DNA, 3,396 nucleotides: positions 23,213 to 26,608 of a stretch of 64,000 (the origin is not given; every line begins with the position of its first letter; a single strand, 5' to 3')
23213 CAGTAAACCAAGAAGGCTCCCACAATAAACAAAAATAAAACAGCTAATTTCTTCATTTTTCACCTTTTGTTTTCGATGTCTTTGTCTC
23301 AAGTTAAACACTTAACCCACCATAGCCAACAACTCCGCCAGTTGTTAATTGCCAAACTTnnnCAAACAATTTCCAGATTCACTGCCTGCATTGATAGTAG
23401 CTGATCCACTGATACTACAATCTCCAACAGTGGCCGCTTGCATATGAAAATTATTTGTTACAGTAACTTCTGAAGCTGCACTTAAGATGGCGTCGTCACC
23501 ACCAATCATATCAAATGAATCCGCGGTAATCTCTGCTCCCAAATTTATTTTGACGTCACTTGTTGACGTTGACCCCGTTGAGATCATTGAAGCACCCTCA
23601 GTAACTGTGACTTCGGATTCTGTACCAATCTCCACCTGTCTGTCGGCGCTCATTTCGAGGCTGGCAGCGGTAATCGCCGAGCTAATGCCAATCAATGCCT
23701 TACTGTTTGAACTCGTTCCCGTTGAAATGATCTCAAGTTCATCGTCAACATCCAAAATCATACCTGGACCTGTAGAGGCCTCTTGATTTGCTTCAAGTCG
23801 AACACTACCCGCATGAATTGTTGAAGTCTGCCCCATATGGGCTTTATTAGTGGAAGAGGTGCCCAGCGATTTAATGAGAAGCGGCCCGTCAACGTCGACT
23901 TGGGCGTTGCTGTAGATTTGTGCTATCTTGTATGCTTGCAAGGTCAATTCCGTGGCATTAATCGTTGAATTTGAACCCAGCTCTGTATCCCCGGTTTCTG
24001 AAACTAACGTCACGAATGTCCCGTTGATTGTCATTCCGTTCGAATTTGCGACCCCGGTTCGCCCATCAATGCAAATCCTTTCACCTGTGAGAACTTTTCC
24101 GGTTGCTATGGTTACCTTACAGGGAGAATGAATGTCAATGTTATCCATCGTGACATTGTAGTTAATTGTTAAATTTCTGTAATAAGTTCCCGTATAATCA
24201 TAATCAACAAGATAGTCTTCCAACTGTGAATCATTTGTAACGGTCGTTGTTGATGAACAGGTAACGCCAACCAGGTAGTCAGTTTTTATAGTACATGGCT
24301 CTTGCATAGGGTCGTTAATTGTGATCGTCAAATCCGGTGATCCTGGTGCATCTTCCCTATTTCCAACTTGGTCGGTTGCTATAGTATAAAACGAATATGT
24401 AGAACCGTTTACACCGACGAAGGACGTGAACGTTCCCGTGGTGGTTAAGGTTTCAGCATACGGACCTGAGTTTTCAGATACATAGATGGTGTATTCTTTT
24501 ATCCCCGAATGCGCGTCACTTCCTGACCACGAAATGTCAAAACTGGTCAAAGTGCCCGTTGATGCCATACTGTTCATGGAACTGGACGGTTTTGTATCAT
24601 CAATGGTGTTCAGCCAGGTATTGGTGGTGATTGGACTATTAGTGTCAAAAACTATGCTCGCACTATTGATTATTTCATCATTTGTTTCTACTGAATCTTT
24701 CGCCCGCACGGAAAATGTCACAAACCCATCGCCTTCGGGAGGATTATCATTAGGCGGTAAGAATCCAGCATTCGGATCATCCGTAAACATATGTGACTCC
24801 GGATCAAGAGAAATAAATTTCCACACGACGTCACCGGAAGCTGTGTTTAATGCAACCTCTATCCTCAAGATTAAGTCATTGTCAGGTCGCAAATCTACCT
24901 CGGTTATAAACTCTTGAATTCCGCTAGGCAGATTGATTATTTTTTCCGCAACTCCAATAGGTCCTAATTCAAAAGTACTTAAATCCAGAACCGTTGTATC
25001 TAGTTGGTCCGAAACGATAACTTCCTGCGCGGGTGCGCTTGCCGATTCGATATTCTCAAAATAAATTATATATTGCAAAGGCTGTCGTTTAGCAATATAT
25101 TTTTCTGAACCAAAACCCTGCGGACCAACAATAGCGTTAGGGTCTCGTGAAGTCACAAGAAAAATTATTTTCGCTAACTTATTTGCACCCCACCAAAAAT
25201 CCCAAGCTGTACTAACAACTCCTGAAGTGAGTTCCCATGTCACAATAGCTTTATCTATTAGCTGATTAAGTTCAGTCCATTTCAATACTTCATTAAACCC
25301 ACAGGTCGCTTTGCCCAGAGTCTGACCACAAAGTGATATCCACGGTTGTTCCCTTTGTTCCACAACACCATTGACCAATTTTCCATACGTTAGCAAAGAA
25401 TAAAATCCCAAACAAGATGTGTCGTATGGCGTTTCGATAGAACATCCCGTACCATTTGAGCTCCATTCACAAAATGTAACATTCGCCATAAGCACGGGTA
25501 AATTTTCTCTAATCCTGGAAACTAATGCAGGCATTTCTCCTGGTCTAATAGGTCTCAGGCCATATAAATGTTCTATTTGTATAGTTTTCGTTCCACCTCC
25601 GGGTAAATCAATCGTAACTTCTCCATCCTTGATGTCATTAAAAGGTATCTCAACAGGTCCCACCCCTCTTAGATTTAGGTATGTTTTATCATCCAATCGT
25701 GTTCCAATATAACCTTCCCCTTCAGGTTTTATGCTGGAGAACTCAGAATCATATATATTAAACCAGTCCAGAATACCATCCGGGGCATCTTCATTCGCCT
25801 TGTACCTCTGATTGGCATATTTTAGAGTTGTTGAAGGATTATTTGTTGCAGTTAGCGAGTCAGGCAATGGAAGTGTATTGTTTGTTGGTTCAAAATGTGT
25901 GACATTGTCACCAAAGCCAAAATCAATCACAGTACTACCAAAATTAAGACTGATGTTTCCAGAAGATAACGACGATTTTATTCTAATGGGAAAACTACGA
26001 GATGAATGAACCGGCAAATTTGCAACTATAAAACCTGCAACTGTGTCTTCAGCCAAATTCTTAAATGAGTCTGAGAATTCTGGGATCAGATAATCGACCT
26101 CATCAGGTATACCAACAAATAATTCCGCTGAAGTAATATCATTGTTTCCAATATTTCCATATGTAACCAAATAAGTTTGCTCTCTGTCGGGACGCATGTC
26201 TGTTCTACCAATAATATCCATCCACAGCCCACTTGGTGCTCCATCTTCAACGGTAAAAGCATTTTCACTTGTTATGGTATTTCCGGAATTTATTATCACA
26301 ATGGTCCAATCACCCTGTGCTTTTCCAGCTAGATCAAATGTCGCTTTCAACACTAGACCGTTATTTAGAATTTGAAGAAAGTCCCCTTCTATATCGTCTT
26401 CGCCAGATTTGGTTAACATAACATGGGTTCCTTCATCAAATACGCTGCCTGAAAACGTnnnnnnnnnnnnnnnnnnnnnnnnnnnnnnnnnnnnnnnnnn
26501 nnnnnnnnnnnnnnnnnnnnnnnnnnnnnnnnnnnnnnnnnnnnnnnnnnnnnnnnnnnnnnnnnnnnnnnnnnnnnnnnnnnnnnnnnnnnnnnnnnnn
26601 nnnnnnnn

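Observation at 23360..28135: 1591-aa secreted glycine-rich beta-solenoid protein with an internal tandem module duplication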

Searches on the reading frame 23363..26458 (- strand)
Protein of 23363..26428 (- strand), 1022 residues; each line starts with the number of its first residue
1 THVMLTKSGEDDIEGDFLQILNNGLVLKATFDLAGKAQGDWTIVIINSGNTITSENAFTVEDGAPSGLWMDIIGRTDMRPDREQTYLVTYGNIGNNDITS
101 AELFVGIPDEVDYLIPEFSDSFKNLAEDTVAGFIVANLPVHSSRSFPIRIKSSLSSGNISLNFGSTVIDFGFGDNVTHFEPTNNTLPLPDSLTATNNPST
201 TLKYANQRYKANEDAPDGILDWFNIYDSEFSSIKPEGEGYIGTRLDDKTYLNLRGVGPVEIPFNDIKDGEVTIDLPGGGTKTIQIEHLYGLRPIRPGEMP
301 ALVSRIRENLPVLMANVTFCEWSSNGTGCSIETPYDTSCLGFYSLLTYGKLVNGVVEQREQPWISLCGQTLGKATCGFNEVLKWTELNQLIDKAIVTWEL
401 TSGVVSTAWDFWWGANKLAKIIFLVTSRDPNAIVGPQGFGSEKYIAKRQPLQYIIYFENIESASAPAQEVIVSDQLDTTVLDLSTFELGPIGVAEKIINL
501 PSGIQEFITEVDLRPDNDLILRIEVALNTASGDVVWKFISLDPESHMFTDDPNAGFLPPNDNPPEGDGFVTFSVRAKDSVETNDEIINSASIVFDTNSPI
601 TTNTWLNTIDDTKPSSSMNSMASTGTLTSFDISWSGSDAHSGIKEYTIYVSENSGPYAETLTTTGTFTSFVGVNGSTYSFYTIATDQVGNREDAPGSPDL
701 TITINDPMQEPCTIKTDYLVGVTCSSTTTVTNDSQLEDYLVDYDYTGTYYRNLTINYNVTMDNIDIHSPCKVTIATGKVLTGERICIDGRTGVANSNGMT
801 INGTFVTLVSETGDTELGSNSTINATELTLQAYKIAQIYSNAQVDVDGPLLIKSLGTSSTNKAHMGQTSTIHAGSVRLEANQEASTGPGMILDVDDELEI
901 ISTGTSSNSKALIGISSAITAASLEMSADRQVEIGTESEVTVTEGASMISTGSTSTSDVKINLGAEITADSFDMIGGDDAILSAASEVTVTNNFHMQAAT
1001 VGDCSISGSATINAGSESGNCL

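Call 20: find_homologous_proteins(query=window:23363-26428:-, max_evalue=0.001)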
Query window:23363-26428:- (1022 aa): 27 proteins with E <= 0.001 among 8000 candidates.
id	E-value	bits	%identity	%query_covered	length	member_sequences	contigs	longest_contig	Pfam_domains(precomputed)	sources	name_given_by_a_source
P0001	0.0e+0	2290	100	100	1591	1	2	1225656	PF24595.2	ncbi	ncbi:MAG: hypothetical protein AB7S78_10530 [Candidatus Omnitrophota bacterium]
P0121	4.2e-97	345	52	26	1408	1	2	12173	PF22352.3,PF13385.14,PF24595.2,PF05345.19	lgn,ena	-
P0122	1.2e-95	340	43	32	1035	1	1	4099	PF24595.2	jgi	jgi:hypothetical protein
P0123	3.0e-88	315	40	36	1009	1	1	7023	PF24595.2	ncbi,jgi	jgi:hypothetical protein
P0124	3.3e-87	312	49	27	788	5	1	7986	PF24595.2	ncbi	ncbi:MAG: PPC domain-containing protein, partial [Planctomycetota bacterium]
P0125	1.2e-82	297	47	26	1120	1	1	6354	PF24681.2,PF13854.13,PF13415.13,PF24981.2,PF24595.2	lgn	-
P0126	2.7e-79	286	50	27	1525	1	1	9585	PF24595.2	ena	-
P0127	6.2e-79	284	43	29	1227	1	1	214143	PF18962.8,PF24595.2,PF06739.18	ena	-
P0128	6.7e-77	278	45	28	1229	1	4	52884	PF00801.27,PF04151.22,PF24595.2,PF18911.7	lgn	-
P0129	5.0e-75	271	41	31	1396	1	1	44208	PF00801.27,PF13585.13,PF18676.7,PF24595.2,PF18911.7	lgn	-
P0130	6.9e-73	264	42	28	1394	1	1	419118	PF21868.4,PF00801.27,PF13585.13,PF18676.7,PF24595.2,PF19077.7,PF18911.7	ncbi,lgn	-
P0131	2.0e-64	236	43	31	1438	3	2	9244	PF25778.2,PF24595.2,PF13620.13,PF06739.18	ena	-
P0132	7.1e-64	235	39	30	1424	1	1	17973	PF21868.4,PF00801.27,PF18962.8,PF24595.2,PF18911.7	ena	-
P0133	2.3e-60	223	41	26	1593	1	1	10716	PF18962.8,PF24595.2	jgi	jgi:hypothetical protein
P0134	5.9e-60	222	43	26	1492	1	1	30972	PF13229.13,PF18962.8,PF24595.2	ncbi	-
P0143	1.4e-22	98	33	27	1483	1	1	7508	PF18962.8,PF24595.2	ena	-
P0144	1.8e-22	98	32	27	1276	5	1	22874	PF18962.8,PF24595.2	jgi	-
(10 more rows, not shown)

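Call 58: predict_structure(alignment_id=A3)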
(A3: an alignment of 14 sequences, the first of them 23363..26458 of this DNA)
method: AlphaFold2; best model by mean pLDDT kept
length: 1032 residues; sequences in the alignment: 14
mean_pLDDT: 68.8   pTM: 0.48
mean pLDDT of the five models: 68.8, 67.2, 65.2, 64.9, 64.1
residues with pLDDT >= 90: 163; 70-90: 459; 50-70: 182; < 50: 228
segments of 3 or more residues with pLDDT < 50: 1-3, 137-141, 177-217, 241-249, 303-305, 319-425, 573-576, 633-635, 716-739, 741-760
pLDDT, mean of each block of 10 residues (from residue 1): 61 85 76 71 70 85 77 60 83 81 66 68 72 56 60 78 83 56 22 22 23 40 63 64 44 70 63 80 76 74 51 51 36 29 24 27 25 28 29 28 28 34 55 77 86 84 87 82 93 88 78 80 68 91 93 84 78 60 89 92 89 91 87 54 89 85 76 78 80 85 82 55 28 38 44 34 70 69 84 79 84 88 88 93 90 93 85 90 94 92 93 85 91 88 86 83 63 71 76 64 77 60 71 65
secondary structure, 60 per line:
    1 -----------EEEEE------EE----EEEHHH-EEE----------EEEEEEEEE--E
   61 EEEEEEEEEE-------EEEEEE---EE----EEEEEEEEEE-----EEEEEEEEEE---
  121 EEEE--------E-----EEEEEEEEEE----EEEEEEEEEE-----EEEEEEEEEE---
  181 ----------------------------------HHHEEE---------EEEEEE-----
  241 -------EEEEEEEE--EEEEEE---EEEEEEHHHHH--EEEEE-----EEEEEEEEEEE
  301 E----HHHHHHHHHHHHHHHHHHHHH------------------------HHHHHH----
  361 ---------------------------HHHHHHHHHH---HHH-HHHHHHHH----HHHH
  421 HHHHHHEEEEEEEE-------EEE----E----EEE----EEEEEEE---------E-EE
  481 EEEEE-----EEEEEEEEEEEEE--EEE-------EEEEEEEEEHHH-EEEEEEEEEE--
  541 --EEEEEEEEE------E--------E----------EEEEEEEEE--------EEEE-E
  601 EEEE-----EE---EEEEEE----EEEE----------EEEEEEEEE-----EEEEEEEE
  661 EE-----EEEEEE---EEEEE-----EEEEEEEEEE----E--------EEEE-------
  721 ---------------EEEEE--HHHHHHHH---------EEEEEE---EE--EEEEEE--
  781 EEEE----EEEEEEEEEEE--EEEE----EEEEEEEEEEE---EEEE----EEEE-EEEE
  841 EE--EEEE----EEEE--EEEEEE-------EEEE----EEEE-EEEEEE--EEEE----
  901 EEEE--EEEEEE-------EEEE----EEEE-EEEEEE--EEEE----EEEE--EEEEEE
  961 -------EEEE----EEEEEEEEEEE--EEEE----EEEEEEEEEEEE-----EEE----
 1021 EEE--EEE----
elements in order (helices of 4 or more, strands of 3 or more residues): E12-16 E29-31 E36-38 E49-57 E60-70 E78-83 E93-102 E108-117 E121-124 E139-148 E153-162 E168-177 E218-220 E230-235 E248-255 E258-263 E267-272 H273-277 E280-284 E290-301 H306-326 H351-356 H388-397 H405-412 H417-426 E427-434 E442-444 E454-456 E461-467 E479-485 E491-503 E506-508 E516-524 E529-538 E543-551 E578-586 E595-598 E600-604 E615-620 E625-628 E639-647 E653-662 E668-673 E677-681 E687-696 E710-713 E736-740 H743-750 E760-765 E773-778 E781-784 E789-799 E802-805 E810-820 E824-827 E832-835 E837-842 E845-848 E853-856 E859-864 E872-875 E880-883 E885-890 E893-896 E901-904 E907-912 E920-923 E928-931 E933-938 E941-944 E949-952 E955-960 E968-971 E976-986 E989-992 E997-1008 E1014-1016 E1021-1023 E1026-1028

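Call 60: fold_search(model_id=the predicted structure, library=pdb)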
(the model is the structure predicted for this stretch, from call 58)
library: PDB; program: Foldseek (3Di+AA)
matches with E <= 10: 1731; with E <= 0.001: 52
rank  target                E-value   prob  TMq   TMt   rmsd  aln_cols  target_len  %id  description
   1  5a42                  2.5e-06  0.98  0.10  0.07  33.3       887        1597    9  Cryo-EM single particle 3D reconstruction of the native conformation of E. coli alpha-2-macroglobulin (ECAM) (released 2015-07-29)
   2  8b0g_A                4.1e-06  0.87  0.07  0.06  33.5       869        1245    8  2C9, C5b9-CD59 structure (released 2023-02-22)
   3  7o7n_A                1.2e-05  0.97  0.08  0.07  31.7       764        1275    7  (h-alpha2M)4 semiactivated I state (released 2022-04-13)
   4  8v29_C                1.3e-05  0.96  0.09  0.12  55.7       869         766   10  Cryo-EM structure of human type I OSM receptor complex: model for full extracellular assembly (released 2024-11-20)
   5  9fx3_A                1.6e-05  0.96  0.09  0.09  28.5       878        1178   10  Structure of active human CD109 (released 2025-03-19)
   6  7o7p_C                1.9e-05  0.95  0.08  0.07  31.8       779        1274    8  (h-alpha2M)4 activated state (released 2022-04-13)
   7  7o7p_A                1.9e-05  0.95  0.08  0.07  31.8       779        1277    8  (h-alpha2M)4 activated state (released 2022-04-13)
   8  4ziq                  2.0e-05  0.94  0.09  0.07  33.4       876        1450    9  Crystal structure of trypsin activated alpha-2-macroglobulin from Escherichia coli. (released 2015-06-10)
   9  1jv2_A                2.4e-05  0.94  0.09  0.09  32.0       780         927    8  CRYSTAL STRUCTURE OF THE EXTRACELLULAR SEGMENT OF INTEGRIN ALPHAVBETA3 (released 2001-10-17)
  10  4nen_A                2.6e-05  0.90  0.08  0.08  32.5       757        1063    9  An internal ligand-bound, metastable state of a leukocyte integrin, aXb2 (released 2014-01-15)
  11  7sqc_2A               3.3e-05  0.82  0.08  0.10  69.1       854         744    7  Ciliary C1 central pair apparatus isolated from Chlamydomonas reinhardtii (released 2022-04-13)
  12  7o7q_A                3.8e-05  0.90  0.08  0.07  31.6       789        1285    8  (h-alpha2M)4 trypsin-activated state (released 2022-04-13)
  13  9u62_E                5.3e-05  0.84  0.10  0.08  35.2       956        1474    8  AP pathways C3 convertase C3bBbP and C3 complex (released 2026-01-14)
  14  4neh_A                5.3e-05  0.63  0.07  0.07  32.4       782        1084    9  An internal ligand-bound, metastable state of a leukocyte integrin, aXb2 (released 2014-01-15)
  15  7q1y_A                5.3e-05  0.60  0.08  0.07  31.4       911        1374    8  X-ray structure of human A2ML1 (released 2022-04-20)
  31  2w1n                  2.8e-04  1.00  0.12  0.36  10.6       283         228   14  cohesin and fibronectin type-III double module construct from the Clostridium perfringens glycoside hydrolase GH84C (released 2009-02-03)
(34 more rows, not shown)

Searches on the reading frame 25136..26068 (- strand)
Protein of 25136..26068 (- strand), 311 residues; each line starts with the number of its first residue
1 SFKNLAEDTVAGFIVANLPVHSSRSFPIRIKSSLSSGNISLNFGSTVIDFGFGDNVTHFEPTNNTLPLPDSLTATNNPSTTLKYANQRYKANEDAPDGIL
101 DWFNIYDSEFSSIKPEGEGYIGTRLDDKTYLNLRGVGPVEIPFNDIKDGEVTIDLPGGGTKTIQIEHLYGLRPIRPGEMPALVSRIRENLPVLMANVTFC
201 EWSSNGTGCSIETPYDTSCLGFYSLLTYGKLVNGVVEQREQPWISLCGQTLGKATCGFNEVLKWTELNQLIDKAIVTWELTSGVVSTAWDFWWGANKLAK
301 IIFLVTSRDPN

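Call 39: find_homologous_proteins(query=window:25136-26068:-, max_evalue=0.01)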
Query window:25136-26068:-: 2929 candidates shared short words with the query, none scored E <= 0.01.
